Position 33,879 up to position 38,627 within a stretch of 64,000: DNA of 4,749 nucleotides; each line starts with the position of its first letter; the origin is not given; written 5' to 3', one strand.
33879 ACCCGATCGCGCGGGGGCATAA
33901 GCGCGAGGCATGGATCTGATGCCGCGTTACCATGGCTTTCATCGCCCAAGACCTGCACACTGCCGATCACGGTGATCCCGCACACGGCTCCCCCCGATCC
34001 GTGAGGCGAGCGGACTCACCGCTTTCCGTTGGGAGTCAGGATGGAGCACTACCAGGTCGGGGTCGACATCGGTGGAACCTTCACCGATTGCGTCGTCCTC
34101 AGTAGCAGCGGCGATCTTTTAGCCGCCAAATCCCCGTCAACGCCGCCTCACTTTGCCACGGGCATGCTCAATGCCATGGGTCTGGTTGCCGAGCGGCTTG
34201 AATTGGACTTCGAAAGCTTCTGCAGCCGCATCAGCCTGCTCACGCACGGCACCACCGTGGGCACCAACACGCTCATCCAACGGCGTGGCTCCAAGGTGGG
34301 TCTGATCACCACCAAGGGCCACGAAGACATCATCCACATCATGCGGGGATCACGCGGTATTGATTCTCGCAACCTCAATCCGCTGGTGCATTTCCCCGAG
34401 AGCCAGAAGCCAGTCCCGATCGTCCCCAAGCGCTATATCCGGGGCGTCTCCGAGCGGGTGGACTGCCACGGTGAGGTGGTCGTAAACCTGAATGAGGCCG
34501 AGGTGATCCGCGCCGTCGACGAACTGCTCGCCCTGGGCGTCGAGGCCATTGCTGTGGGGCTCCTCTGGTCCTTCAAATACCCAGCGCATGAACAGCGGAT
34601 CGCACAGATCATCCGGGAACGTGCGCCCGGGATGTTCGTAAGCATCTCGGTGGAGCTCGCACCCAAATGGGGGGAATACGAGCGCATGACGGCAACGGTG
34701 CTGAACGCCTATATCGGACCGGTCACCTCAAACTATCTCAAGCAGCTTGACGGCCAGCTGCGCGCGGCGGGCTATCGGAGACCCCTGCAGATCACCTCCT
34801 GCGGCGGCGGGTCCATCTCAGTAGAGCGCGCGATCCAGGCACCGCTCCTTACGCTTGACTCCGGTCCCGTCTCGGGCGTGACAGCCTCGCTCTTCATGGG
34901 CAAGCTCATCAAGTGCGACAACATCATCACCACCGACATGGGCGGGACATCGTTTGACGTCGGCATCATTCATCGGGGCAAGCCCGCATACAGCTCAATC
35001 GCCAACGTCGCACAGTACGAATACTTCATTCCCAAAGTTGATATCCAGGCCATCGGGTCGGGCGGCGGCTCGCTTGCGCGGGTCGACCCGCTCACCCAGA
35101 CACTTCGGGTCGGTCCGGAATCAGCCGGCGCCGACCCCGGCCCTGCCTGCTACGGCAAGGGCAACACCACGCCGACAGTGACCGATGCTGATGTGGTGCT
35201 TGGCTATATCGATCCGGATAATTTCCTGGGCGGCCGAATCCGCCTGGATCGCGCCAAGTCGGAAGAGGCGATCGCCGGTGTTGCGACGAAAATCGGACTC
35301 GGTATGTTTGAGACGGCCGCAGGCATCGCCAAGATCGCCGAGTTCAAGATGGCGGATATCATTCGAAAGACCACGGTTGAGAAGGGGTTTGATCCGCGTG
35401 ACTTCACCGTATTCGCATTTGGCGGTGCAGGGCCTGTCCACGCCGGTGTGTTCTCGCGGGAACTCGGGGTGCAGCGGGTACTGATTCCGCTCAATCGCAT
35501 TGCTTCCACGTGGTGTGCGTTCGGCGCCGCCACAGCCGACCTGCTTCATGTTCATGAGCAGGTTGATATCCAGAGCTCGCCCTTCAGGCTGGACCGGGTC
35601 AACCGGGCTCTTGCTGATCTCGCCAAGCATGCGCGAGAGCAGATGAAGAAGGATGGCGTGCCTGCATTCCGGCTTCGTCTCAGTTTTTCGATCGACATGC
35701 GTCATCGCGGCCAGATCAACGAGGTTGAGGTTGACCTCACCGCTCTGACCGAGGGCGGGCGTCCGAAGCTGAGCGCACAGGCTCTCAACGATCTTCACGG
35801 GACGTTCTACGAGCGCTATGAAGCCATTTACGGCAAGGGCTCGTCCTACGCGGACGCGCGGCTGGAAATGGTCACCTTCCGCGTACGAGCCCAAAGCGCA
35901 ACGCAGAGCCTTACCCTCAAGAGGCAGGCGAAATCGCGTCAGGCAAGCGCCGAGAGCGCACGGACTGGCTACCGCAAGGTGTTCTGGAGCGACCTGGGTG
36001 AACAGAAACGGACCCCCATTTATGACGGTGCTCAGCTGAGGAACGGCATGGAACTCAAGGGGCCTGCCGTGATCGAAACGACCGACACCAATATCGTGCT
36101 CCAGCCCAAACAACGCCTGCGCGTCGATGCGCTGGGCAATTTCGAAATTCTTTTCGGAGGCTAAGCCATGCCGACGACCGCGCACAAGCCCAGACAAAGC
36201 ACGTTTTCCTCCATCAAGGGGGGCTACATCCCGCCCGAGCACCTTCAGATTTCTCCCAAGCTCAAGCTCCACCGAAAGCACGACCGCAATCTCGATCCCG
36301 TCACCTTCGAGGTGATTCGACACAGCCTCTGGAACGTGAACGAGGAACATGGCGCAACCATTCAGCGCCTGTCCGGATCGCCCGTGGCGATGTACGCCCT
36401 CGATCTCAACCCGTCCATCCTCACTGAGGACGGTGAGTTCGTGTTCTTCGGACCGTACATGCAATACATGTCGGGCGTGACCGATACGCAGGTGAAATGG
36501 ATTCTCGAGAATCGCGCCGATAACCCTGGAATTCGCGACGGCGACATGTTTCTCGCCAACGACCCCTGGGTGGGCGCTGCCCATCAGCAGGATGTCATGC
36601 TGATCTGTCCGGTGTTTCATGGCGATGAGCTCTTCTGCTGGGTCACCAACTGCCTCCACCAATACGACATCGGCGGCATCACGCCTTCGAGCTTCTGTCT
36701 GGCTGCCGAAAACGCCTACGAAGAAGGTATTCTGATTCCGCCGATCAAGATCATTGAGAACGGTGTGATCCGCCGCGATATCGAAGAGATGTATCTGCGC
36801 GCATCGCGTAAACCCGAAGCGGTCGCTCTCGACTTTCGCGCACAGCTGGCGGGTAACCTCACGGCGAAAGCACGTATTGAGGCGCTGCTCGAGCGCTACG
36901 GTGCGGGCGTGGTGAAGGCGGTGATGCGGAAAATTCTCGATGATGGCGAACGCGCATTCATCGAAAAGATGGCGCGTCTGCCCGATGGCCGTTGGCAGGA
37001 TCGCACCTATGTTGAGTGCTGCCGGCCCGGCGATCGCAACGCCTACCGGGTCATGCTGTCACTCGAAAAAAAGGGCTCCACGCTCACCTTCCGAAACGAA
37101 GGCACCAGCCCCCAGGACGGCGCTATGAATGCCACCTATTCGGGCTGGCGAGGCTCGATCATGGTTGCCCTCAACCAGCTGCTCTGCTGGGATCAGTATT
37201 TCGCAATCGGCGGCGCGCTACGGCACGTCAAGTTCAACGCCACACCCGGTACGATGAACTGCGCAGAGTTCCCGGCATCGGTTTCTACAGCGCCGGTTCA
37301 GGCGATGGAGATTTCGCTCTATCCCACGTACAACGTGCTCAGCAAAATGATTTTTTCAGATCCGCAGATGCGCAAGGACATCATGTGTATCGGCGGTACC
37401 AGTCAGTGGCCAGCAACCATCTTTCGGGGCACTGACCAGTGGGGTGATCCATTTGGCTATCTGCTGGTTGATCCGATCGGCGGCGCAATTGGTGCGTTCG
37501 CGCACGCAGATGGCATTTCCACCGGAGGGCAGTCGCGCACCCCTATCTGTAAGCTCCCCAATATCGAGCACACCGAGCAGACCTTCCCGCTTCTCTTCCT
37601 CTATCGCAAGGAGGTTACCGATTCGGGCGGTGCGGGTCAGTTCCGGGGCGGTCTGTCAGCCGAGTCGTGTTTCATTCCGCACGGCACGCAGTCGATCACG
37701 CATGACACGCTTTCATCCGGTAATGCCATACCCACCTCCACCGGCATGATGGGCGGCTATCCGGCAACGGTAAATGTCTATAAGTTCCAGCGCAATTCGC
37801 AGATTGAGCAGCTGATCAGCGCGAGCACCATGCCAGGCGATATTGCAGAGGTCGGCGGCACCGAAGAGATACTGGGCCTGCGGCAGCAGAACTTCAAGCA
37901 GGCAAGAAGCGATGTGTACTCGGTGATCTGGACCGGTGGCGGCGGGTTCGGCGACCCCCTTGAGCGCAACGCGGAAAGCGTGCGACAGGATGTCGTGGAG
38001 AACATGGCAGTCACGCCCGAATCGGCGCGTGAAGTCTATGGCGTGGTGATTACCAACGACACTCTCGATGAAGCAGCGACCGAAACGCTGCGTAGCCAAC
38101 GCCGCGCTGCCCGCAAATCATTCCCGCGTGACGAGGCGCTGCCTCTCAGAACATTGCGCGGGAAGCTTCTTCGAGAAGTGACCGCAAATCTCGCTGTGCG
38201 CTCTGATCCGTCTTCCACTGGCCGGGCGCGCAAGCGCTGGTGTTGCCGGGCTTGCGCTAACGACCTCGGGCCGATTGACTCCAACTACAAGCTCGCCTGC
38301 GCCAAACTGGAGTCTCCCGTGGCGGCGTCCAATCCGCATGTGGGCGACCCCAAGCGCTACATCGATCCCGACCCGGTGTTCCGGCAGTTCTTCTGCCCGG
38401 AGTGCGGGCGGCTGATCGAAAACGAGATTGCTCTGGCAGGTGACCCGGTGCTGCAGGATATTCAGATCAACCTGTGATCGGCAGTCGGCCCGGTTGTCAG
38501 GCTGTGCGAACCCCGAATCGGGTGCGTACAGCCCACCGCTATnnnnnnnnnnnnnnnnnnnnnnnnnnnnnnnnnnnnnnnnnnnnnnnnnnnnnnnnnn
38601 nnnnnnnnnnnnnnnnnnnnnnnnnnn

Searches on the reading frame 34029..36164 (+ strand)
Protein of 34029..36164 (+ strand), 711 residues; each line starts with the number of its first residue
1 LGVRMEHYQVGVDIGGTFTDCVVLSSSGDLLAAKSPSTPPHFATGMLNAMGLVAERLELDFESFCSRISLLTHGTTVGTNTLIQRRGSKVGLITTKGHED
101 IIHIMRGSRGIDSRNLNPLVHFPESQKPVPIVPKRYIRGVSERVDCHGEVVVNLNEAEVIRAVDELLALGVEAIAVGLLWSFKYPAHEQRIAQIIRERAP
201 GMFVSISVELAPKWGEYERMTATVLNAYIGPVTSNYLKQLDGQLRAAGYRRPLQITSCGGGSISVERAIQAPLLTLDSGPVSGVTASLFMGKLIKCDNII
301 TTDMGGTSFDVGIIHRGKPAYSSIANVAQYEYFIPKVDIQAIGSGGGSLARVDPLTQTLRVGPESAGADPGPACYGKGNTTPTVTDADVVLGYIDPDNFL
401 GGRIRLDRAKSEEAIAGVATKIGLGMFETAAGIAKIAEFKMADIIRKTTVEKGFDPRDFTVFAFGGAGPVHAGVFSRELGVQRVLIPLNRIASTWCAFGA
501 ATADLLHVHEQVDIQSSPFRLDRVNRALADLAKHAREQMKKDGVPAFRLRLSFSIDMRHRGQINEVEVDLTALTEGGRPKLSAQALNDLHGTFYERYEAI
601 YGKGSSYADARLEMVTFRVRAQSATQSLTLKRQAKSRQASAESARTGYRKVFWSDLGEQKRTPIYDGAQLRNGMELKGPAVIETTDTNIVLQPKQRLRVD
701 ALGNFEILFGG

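Call 45: search_protein_families(library=pfam, proteins=[window:34029-36164:+], max_evalue=0.001)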
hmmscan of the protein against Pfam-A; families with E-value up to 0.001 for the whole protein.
window:34029-36164:+ (711 aa): 3 families
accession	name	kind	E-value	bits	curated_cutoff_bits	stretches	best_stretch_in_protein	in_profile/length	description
PF01968.24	Hydantoinase_A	-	1e-80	271.6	22.9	1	219-507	1-289/291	Hydantoinase/oxoprolinase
PF05378.19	Hydant_A_N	-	6.8e-42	143.6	25.2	1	10-197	2-174/176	Hydantoinase/oxoprolinase N-terminal region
PF19278.4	Hydant_A_C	-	6.5e-21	75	21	1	523-701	13-184/193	Hydantoinase/oxoprolinase C-terminal domain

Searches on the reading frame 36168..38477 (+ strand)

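Call 45: search_protein_families(library=pfam, proteins=[window:36168-38477:+], max_evalue=0.001)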
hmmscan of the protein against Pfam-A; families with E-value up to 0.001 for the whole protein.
window:36168-38477:+ (769 aa): 2 families
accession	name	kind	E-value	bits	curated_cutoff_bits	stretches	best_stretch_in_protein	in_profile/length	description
PF02538.19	Hydantoinase_B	-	9.4e-103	344.8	26.8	1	43-597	1-519/519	Hydantoinase B/oxoprolinase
PF08882.16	Acetone_carb_G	-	2.9e-11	44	21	1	687-768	21-104/113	Acetone carboxylase gamma subunit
